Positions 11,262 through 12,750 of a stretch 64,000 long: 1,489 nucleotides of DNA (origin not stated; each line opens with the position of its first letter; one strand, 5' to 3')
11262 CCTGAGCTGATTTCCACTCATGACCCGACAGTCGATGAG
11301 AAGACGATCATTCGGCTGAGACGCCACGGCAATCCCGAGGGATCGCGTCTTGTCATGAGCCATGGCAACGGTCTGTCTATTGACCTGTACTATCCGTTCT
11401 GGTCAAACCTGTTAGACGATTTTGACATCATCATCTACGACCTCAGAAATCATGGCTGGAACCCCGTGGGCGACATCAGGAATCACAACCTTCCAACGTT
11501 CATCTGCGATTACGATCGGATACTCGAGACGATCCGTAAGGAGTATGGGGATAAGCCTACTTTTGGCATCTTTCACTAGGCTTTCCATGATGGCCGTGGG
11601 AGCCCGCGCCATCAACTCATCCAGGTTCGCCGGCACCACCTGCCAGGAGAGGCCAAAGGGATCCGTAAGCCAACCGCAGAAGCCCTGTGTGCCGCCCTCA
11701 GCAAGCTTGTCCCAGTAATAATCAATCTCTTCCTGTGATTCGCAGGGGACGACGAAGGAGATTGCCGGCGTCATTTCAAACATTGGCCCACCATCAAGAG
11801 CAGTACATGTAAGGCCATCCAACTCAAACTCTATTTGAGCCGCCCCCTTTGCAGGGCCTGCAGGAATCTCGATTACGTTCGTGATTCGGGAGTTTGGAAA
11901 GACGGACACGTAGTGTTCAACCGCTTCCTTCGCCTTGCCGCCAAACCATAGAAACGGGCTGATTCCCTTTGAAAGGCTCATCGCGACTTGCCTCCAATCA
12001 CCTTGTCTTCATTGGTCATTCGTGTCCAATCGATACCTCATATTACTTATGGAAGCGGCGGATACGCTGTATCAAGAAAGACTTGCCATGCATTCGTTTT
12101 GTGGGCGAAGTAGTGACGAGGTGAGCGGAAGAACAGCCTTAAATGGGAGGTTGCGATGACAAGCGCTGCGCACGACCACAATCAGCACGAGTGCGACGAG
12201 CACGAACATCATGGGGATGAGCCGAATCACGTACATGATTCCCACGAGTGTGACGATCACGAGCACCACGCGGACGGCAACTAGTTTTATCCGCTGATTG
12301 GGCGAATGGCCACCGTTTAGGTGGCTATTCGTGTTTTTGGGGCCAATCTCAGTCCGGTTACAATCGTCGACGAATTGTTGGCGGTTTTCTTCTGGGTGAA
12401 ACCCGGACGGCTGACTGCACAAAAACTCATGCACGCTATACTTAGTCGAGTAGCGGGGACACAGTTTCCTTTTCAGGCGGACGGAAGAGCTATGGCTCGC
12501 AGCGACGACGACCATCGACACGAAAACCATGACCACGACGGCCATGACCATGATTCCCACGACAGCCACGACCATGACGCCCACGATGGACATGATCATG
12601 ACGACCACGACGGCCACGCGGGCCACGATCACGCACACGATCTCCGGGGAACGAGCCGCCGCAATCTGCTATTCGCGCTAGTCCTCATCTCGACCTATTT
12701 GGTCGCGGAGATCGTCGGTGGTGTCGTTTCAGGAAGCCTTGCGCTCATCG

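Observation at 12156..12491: Unannotated 43-codon His/Cys-rich ORF + terminator-like hairpin immediately upstream of a His-rich CDF metal exporter: leader-peptide attenuator or Hpn-like metallochaperone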

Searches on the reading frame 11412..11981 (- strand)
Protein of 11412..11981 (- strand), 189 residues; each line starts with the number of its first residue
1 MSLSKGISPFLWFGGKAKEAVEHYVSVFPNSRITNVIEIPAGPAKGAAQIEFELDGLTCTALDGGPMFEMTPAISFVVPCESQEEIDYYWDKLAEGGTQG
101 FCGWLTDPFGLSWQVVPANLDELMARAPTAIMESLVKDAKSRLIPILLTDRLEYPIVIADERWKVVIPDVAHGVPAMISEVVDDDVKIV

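Call 9: search_protein_families(library=pfam, proteins=[window:11412-11981:-], max_evalue=0.1)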
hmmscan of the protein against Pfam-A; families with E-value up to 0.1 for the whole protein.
window:11412-11981:- (189 aa): 2 families
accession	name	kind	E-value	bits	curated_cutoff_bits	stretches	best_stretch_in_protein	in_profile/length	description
PF06983.19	3-dmu-9_3-mt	-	6.7e-36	123.8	24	1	7-116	3-116/116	3-demethylubiquinone-9 3-methyltransferase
PF22650.2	At5g48480-like_C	-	0.096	13.5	27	0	99-113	33-47/50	Glyoxalase At5g48480-like C-terminal domain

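Call 57: search_protein_families(library=ncbifam, proteins=[window:11412-11981:-], max_evalue=0.00001)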
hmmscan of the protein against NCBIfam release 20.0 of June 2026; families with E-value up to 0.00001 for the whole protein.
window:11412-11981:- (189 aa): 0 families

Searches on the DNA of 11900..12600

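Call 4: search_rna_families(source=window, start=11900, end=12600, threshold=evalue, max_evalue=10, show_alignments=2)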
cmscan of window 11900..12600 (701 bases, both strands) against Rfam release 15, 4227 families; matches with E-value up to 10: 3.
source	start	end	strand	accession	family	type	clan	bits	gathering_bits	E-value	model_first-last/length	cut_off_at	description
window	12522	12597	-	RF01059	mir-598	Gene; miRNA;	-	17.4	69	1.1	1-80/80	no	mir-598 microRNA precursor family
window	12288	12330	-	RF02968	DUF3800-IX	Gene; sRNA;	-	15.1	36.8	4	12-52/67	no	DUF3800-IX RNA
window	12288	12339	-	RF01123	sR35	Gene; snRNA; snoRNA; CD-box;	-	11.9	60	3.4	1-57/57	no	Small nucleolar RNA sR35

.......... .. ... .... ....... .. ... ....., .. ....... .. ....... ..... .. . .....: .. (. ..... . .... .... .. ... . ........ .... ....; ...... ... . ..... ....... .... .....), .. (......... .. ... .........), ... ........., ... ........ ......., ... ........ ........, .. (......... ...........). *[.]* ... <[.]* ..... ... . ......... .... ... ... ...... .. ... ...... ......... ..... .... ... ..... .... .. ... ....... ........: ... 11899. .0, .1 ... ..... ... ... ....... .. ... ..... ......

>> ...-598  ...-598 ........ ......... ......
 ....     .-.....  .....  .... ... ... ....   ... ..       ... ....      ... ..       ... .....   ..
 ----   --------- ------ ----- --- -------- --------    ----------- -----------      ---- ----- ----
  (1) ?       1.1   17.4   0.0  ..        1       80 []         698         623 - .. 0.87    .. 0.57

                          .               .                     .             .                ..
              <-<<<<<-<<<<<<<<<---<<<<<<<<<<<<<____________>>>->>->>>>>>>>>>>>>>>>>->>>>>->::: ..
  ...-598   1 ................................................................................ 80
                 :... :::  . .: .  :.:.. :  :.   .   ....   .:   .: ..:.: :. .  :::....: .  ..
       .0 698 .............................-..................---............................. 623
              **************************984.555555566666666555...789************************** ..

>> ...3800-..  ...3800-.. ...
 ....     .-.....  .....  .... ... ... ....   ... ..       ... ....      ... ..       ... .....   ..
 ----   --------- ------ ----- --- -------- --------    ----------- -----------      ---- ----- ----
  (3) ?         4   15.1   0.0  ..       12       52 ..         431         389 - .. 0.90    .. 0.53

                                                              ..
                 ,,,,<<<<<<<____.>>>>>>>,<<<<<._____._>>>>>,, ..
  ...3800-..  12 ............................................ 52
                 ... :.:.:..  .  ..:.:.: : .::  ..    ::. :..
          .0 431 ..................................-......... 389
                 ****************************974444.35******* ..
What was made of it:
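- On Known metal riboswitches (e.g. czcD/NiCo) upstream of CDF genes: Only chance-level hits (E >= 1) in 11900-12600 (call 4).
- No Rfam element lies in the region (call 4).
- Tried and rejected: Rfam scan of 11900-12600 at E <= 10: only chance hits and no riboswitch (call 4).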
